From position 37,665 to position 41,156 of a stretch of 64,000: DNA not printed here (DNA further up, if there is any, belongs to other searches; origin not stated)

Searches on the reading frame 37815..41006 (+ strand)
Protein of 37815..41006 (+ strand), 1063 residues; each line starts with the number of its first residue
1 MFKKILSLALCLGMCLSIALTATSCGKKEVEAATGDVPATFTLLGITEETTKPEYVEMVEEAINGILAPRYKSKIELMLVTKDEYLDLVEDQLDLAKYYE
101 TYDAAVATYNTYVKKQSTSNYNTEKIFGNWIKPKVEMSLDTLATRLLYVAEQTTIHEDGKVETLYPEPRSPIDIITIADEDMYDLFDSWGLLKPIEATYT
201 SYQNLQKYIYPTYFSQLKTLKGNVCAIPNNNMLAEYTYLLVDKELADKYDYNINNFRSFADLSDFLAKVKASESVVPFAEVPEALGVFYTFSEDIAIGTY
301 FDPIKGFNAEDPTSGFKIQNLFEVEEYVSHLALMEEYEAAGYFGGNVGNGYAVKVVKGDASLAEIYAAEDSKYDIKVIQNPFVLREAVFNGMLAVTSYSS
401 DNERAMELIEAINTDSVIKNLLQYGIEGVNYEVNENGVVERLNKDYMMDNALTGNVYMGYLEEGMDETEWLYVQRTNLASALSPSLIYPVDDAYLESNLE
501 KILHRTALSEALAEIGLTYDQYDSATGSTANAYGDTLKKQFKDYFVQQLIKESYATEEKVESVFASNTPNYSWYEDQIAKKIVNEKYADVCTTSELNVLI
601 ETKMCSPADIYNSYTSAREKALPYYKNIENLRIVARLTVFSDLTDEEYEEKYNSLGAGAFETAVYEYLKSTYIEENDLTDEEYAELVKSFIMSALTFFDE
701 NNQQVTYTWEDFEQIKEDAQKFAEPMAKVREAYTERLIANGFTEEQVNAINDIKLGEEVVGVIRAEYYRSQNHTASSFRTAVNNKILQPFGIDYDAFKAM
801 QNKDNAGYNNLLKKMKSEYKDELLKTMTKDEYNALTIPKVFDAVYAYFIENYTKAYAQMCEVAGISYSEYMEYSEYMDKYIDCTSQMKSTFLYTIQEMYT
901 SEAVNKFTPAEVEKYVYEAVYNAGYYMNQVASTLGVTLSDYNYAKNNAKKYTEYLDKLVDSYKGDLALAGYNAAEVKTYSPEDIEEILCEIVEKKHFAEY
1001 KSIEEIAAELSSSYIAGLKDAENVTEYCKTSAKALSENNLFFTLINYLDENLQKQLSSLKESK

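Call 6: search_protein_families(library=pfam, proteins=[window:37815-41006:+])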
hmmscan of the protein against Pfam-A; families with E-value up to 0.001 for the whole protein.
window:37815-41006:+ (1063 aa): 0 families

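Call 18: find_homologous_proteins(query=window:37815-41003:+)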
Query window:37815-41003:+ (1063 aa): 284 proteins with E <= 0.001 among 8000 candidates; the best 120 are listed.
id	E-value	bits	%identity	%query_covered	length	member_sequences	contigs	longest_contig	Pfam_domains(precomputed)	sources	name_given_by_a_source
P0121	0.0e+0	2338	100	100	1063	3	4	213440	-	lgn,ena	-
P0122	0.0e+0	2004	85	100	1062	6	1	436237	-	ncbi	-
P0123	0.0e+0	1978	83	100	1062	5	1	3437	-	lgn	-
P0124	0.0e+0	1937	81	100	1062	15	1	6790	-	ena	-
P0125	0.0e+0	1631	69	100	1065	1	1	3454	-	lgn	-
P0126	0.0e+0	1549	65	100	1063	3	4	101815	-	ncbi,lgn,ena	-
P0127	0.0e+0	1518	65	98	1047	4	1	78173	-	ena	-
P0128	0.0e+0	1449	62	100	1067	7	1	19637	-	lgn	-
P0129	0.0e+0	1448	62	100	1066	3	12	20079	-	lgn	-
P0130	0.0e+0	1245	55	99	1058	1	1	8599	-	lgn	-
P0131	0.0e+0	1199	53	100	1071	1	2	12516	-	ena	-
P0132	0.0e+0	1173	52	99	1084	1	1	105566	-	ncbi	-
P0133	0.0e+0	1148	52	98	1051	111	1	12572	-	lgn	-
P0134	0.0e+0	1148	51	100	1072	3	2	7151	-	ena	-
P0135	0.0e+0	1142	50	100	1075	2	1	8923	-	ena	-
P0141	0.0e+0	1059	48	100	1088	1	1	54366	-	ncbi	-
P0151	3.9e-278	944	45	100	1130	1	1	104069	-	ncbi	-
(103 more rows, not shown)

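Call 20: find_related_loci(query=A2, collection=metagenome_contigs, flank=10000)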
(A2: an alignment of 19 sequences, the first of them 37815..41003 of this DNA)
Query A2 (1063 aa) in metagenome_contigs; peptide patterns used: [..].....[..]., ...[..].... (x = any residue, [..] = any of these).
420 stretches matched a pattern; 29 encode a relative of the query (tblastn E <= 1e-3); 29 distinct loci.
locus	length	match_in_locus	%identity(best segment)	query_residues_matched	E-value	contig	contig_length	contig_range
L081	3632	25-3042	52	58-1058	0e+0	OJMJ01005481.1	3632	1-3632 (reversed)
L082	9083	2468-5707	39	1-1058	0e+0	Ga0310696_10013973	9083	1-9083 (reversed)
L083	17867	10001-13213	39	1-1056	0e+0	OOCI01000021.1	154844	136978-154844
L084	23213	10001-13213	39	1-1056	0e+0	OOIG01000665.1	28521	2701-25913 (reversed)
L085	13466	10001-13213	39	1-1056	0e+0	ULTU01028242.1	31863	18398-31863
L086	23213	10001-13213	39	1-1056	0e+0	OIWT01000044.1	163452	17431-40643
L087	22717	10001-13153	40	1-1035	0e+0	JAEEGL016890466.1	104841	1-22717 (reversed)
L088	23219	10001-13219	38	1-1057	0e+0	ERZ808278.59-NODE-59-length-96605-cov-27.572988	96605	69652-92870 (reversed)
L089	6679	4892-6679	61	1-592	0e+0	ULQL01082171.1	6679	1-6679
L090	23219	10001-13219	38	1-1057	0e+0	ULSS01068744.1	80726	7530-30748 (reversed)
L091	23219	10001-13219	38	1-1057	0e+0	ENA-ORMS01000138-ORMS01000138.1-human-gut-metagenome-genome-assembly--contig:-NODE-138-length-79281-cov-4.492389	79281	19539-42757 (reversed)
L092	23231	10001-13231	40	1-1059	0e+0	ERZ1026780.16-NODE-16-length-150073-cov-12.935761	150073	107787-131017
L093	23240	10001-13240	39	1-1062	0e+0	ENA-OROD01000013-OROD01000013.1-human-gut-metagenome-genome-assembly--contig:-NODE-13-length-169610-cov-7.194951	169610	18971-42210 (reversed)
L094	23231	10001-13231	40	1-1059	0e+0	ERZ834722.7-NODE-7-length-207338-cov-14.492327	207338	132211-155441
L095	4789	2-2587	38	202-1056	0e+0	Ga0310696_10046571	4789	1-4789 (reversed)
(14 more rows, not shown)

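Call 24: find_encoding_contigs(protein=P0126, flank=10000, max_places=3)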
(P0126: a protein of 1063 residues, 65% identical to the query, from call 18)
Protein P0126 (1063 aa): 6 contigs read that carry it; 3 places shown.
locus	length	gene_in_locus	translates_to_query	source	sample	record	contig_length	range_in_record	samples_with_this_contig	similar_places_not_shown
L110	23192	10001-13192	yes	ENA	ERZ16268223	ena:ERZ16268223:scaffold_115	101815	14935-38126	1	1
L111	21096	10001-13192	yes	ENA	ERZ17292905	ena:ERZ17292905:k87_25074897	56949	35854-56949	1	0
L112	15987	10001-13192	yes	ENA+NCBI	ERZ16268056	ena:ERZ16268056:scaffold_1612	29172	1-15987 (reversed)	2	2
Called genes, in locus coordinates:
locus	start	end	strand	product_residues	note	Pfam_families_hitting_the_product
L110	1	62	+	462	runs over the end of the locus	PF21799:MurD-like_N (weak), PF08245:Mur_ligase_M, PF02875:Mur_ligase_C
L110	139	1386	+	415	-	PF06838:Met_gamma_lyase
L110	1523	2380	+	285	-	PF03419:Peptidase_U4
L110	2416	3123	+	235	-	PF04542:Sigma70_r2, PF04545:Sigma70_r4, PF01381:HTH_3 (weak)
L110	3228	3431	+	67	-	PF01197:Ribosomal_L31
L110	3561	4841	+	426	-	PF00350:Dynamin_N (faint), PF13167:GTP-bdg_N, PF16360:GTP-bdg_M, PF01926:MMR_HSR1, PF19275:HflX_C (weak)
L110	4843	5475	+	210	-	PF01205:Impact_N, PF09186:DUF1949 (weak)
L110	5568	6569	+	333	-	PF01966:HD, PF13286:HD_assoc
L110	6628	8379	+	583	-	PF01807:Zn_ribbon_DnaG, PF08275:DNAG_N, PF01751:Toprim, PF13362:Toprim_3, PF13662:Toprim_4, PF13155:Toprim_2, PF10410:DnaB_bind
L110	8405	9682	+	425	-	PF03979:Sigma70_r1_1, PF13518:HTH_28 (faint), PF00140:Sigma70_r1_2, PF04542:Sigma70_r2, PF04539:Sigma70_r3, PF04545:Sigma70_r4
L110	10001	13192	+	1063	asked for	-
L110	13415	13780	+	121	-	PF01022:HTH_5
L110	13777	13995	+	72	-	PF00403:HMA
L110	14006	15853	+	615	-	PF00122:E1-E2_ATPase, PF00702:Hydrolase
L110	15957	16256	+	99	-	PF02583:Trns_repr_metal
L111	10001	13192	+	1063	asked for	-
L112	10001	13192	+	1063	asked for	-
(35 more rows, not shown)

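Call 25: find_encoding_contigs(protein=P0124, flank=10000, max_places=2)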
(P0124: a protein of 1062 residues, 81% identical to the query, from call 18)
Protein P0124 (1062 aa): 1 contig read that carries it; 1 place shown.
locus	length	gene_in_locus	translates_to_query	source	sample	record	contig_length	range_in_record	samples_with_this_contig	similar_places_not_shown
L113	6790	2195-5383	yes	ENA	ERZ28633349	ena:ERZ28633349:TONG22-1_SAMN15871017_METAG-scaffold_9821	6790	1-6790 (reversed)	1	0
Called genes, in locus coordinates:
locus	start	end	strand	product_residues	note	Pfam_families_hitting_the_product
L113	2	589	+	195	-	?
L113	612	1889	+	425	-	PF03979:Sigma70_r1_1, PF00140:Sigma70_r1_2, PF04542:Sigma70_r2, PF04539:Sigma70_r3, PF04545:Sigma70_r4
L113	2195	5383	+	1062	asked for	-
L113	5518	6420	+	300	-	PF19568:Spore_III_AA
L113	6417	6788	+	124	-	?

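Call 26: find_encoding_contigs(protein=P0125, flank=10000, max_places=2)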
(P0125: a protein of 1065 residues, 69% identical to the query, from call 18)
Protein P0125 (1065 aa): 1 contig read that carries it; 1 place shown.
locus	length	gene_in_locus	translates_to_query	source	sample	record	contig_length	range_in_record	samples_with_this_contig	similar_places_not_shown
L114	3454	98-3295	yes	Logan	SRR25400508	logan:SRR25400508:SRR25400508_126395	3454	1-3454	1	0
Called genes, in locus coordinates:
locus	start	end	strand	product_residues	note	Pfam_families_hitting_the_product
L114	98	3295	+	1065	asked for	-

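Call 27: find_encoding_contigs(protein=P0128, flank=10000, max_places=2)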
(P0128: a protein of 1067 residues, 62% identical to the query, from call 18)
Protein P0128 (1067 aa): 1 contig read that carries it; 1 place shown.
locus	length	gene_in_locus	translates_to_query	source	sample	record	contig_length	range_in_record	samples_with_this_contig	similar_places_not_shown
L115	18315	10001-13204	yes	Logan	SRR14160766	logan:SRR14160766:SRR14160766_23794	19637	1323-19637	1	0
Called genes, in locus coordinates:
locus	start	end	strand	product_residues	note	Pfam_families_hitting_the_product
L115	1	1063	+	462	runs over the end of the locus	PF21799:MurD-like_N, PF08245:Mur_ligase_M, PF02875:Mur_ligase_C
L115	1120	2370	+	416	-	PF06838:Met_gamma_lyase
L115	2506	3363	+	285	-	PF03419:Peptidase_U4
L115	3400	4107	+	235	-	PF04542:Sigma70_r2, PF04545:Sigma70_r4, PF08281:Sigma70_r4_2 (faint), PF01381:HTH_3 (weak)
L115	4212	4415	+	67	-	PF01197:Ribosomal_L31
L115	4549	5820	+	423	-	PF13167:GTP-bdg_N, PF16360:GTP-bdg_M, PF00350:Dynamin_N (faint), PF01926:MMR_HSR1, PF19275:HflX_C (weak)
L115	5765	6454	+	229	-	PF01205:Impact_N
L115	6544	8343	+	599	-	PF01807:Zn_ribbon_DnaG, PF08275:DNAG_N, PF01751:Toprim, PF13155:Toprim_2, PF13362:Toprim_3, PF13662:Toprim_4, PF10410:DnaB_bind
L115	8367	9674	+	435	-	PF03979:Sigma70_r1_1, PF00140:Sigma70_r1_2, PF04542:Sigma70_r2, PF04539:Sigma70_r3, PF04545:Sigma70_r4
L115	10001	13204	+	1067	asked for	-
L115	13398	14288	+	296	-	PF19568:Spore_III_AA, PF03266:NTPase_1 (faint)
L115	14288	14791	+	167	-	PF09548:Spore_III_AB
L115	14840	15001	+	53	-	PF06686:SpoIIIAC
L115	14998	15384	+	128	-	PF06686:SpoIIIAC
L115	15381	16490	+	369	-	PF09546:Spore_III_AE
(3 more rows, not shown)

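Call 28: find_encoding_contigs(protein=P0127, flank=10000, max_places=2)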
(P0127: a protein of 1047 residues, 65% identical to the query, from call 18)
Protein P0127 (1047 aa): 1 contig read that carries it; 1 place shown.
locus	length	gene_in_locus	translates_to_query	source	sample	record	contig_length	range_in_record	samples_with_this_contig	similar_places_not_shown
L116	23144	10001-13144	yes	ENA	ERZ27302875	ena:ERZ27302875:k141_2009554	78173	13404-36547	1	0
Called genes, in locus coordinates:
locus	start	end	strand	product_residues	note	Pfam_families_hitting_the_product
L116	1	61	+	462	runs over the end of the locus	PF21799:MurD-like_N, PF08245:Mur_ligase_M, PF02875:Mur_ligase_C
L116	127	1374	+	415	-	PF06838:Met_gamma_lyase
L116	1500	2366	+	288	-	PF03419:Peptidase_U4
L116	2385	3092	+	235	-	PF04542:Sigma70_r2, PF04545:Sigma70_r4, PF08281:Sigma70_r4_2 (faint), PF01381:HTH_3 (weak)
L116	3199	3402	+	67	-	PF01197:Ribosomal_L31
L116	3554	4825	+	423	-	PF13167:GTP-bdg_N, PF16360:GTP-bdg_M, PF00350:Dynamin_N (faint), PF01926:MMR_HSR1, PF19275:HflX_C (weak)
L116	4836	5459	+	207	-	PF01205:Impact_N, PF09186:DUF1949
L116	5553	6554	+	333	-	PF01966:HD, PF13286:HD_assoc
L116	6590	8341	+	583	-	PF01807:Zn_ribbon_DnaG, PF08275:DNAG_N, PF01751:Toprim, PF13362:Toprim_3, PF13662:Toprim_4, PF13155:Toprim_2, PF10410:DnaB_bind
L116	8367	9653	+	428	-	PF03979:Sigma70_r1_1, PF00140:Sigma70_r1_2, PF04542:Sigma70_r2, PF04539:Sigma70_r3, PF04545:Sigma70_r4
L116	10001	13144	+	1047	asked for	-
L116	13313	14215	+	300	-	PF19568:Spore_III_AA, PF00004:AAA (faint)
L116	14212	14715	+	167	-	PF09548:Spore_III_AB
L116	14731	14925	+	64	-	PF06686:SpoIIIAC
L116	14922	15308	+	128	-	PF06686:SpoIIIAC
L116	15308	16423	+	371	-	PF09546:Spore_III_AE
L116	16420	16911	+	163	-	PF09581:Spore_III_AF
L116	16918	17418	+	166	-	-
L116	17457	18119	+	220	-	PF12685:SpoIIIAH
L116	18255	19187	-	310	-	PF01381:HTH_3, PF13431:TPR_17 (faint), PF25058:ARM_TT21 (faint), PF13428:TPR_14 (faint), PF07719:TPR_2 (faint), PF14559:TPR_19 (weak), PF00515:TPR_1 (weak), PF21033:RMD1-3 (weak), +7 more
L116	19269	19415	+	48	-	-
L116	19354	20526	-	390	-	PF00005:ABC_tran, PF13304:AAA_21 (faint), PF17912:OB_MalK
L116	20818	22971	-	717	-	PF09371:Tex_N, PF22706:Tex_central_region, PF16921:Tex_YqgF, PF14635:HHH_7, PF12836:HHH_3, PF17674:HHH_9, PF00575:S1, PF23459:S1_RRP5, +1 more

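Call 29: find_encoding_contigs(protein=P0123, flank=10000, max_places=2)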
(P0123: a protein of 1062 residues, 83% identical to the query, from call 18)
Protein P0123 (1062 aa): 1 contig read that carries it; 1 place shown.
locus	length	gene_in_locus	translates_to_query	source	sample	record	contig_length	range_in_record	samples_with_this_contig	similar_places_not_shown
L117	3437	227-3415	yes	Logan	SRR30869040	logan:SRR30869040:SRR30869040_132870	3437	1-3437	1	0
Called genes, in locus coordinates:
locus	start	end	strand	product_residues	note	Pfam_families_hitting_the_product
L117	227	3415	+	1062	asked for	-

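Call 33: search_protein_families(library=ncbifam, proteins=[window:37815-41003:+], max_evalue=0.01)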
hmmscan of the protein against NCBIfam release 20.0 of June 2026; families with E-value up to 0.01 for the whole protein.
window:37815-41003:+ (1063 aa): 0 families
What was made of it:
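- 37815..41006 (+): Presumed target gene: a 1063-aa lipoprotein. It has a signal peptide with invariant Cys25, a solute-binding-protein-like N-terminal half, and a helical C-terminal half. No Pfam or NCBIfam family (calls 6, 33).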

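Call 41: search_solved_structures(query=A2, max_evalue=1)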
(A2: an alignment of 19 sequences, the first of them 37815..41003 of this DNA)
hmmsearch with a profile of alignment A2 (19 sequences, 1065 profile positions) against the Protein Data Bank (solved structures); distinct sequences matched with E-value up to 1: 7.
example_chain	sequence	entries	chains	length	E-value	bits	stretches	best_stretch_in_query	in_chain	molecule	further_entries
5swa_A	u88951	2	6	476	3e-19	71.6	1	203-553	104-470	Extracellular solute-binding protein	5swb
5suo_A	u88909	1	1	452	1.3e-18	69.5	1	203-549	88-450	Extracellular solute-binding protein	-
5mlt_A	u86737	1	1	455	1.3e-18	69.5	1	203-549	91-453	ABC transporter, substrate-binding protein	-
8cws_A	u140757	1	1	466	0.043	14.8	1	891-1025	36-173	F4132-2 Chain A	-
8cwy_A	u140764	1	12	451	0.049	14.6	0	892-1026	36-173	T32-15-1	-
5cwb_A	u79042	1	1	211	0.12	13.3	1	893-1026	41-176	Designed helical repeat protein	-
7mwr_B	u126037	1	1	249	0.21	12.5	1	893-1024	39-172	LHD101B4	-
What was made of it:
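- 37815..41006 (+): A profile of the orthologues matches extracellular solute-binding proteins 5swa, 5suo and 5mlt at E of about 1e-19 over aa 203-553 (call 41).
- On Extracellular solute-binding lipoproteins (the target gene): A profile of the orthologues matches 5swa, 5suo and 5mlt at E of about 1e-19, but only over aa 203-553 (call 41).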

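Call 53: find_encoding_contigs(protein=P0132, flank=3000, max_places=2)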
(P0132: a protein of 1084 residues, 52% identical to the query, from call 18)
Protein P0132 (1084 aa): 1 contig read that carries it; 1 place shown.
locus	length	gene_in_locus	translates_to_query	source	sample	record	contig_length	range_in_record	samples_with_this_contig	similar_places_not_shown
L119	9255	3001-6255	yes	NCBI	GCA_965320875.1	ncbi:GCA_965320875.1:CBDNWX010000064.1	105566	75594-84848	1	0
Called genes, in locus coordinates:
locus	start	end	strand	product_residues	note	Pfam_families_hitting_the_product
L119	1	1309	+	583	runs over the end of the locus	PF01807:Zn_ribbon_DnaG, PF08275:DNAG_N, PF01751:Toprim, PF13362:Toprim_3, PF13662:Toprim_4, PF13155:Toprim_2, PF10410:DnaB_bind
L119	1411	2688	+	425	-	PF03979:Sigma70_r1_1, PF00140:Sigma70_r1_2, PF04542:Sigma70_r2, PF04539:Sigma70_r3, PF04545:Sigma70_r4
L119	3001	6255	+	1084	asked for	-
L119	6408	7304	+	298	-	PF19568:Spore_III_AA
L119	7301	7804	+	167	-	PF09548:Spore_III_AB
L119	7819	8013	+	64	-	PF06686:SpoIIIAC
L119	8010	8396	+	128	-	PF06686:SpoIIIAC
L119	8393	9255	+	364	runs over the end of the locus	PF09546:Spore_III_AE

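Call 54: find_encoding_contigs(protein=P0141, flank=3000, max_places=2)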
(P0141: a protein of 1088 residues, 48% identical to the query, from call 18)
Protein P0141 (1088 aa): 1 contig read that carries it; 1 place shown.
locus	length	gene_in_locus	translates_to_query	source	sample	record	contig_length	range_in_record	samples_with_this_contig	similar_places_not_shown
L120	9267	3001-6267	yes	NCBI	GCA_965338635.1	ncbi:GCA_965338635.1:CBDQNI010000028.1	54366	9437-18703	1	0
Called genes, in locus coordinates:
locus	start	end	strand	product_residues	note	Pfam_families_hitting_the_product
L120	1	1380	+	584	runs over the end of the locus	PF01807:Zn_ribbon_DnaG, PF08275:DNAG_N, PF01751:Toprim, PF13362:Toprim_3, PF13662:Toprim_4, PF13155:Toprim_2, PF10410:DnaB_bind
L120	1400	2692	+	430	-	PF03979:Sigma70_r1_1, PF00140:Sigma70_r1_2, PF04542:Sigma70_r2, PF04539:Sigma70_r3, PF04545:Sigma70_r4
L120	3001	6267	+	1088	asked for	-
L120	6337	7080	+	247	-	-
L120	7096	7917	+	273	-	-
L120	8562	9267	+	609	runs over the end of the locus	PF07881:Fucose_iso_N1, PF07882:Fucose_iso_N2, PF02952:Fucose_iso_C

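Call 55: find_encoding_contigs(protein=P0151, flank=3000, max_places=2)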
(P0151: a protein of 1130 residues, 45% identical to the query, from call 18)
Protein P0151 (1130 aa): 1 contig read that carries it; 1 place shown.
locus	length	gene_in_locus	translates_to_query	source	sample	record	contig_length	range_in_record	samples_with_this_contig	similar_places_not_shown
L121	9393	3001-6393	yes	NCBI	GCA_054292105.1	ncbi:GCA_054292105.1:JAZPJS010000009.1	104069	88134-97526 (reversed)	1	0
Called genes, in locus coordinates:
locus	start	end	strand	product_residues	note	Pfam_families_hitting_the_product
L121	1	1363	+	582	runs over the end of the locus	PF01807:Zn_ribbon_DnaG, PF08275:DNAG_N, PF01751:Toprim, PF13362:Toprim_3, PF13662:Toprim_4, PF13155:Toprim_2, PF10410:DnaB_bind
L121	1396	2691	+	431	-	PF03979:Sigma70_r1_1, PF00140:Sigma70_r1_2, PF04542:Sigma70_r2, PF04539:Sigma70_r3, PF04545:Sigma70_r4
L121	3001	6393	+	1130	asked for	-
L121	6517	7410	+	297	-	PF19568:Spore_III_AA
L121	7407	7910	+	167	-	PF09548:Spore_III_AB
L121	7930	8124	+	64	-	PF06686:SpoIIIAC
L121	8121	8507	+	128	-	PF06686:SpoIIIAC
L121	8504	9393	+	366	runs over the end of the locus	PF09546:Spore_III_AE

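Call 56: find_encoding_contigs(protein=P0122, flank=10000, max_places=2)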
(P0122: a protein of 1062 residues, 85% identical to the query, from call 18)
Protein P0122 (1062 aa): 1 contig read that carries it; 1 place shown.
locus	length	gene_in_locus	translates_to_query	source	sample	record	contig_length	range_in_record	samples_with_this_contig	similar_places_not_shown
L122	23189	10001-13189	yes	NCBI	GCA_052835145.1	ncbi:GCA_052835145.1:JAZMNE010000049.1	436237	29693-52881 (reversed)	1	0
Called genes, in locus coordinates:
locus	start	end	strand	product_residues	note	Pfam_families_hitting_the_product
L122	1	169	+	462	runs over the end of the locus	PF08245:Mur_ligase_M, PF02875:Mur_ligase_C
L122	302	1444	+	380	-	PF06838:Met_gamma_lyase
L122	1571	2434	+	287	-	PF03419:Peptidase_U4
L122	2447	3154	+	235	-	PF04542:Sigma70_r2, PF04545:Sigma70_r4, PF01381:HTH_3 (weak)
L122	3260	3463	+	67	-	PF01197:Ribosomal_L31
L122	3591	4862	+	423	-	PF13167:GTP-bdg_N, PF16360:GTP-bdg_M, PF00350:Dynamin_N (faint), PF01926:MMR_HSR1, PF19275:HflX_C (weak)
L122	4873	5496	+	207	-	PF01205:Impact_N, PF09186:DUF1949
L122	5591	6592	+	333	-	PF01966:HD, PF13286:HD_assoc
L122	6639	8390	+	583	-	PF01807:Zn_ribbon_DnaG, PF08275:DNAG_N, PF01751:Toprim, PF13362:Toprim_3, PF13662:Toprim_4, PF13155:Toprim_2, PF10410:DnaB_bind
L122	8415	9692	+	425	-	PF03979:Sigma70_r1_1, PF13518:HTH_28 (faint), PF00140:Sigma70_r1_2, PF04542:Sigma70_r2, PF04539:Sigma70_r3, PF04545:Sigma70_r4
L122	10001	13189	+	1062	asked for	-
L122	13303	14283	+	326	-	PF19568:Spore_III_AA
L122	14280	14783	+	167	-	PF09548:Spore_III_AB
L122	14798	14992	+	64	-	PF06686:SpoIIIAC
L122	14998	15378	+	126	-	PF06686:SpoIIIAC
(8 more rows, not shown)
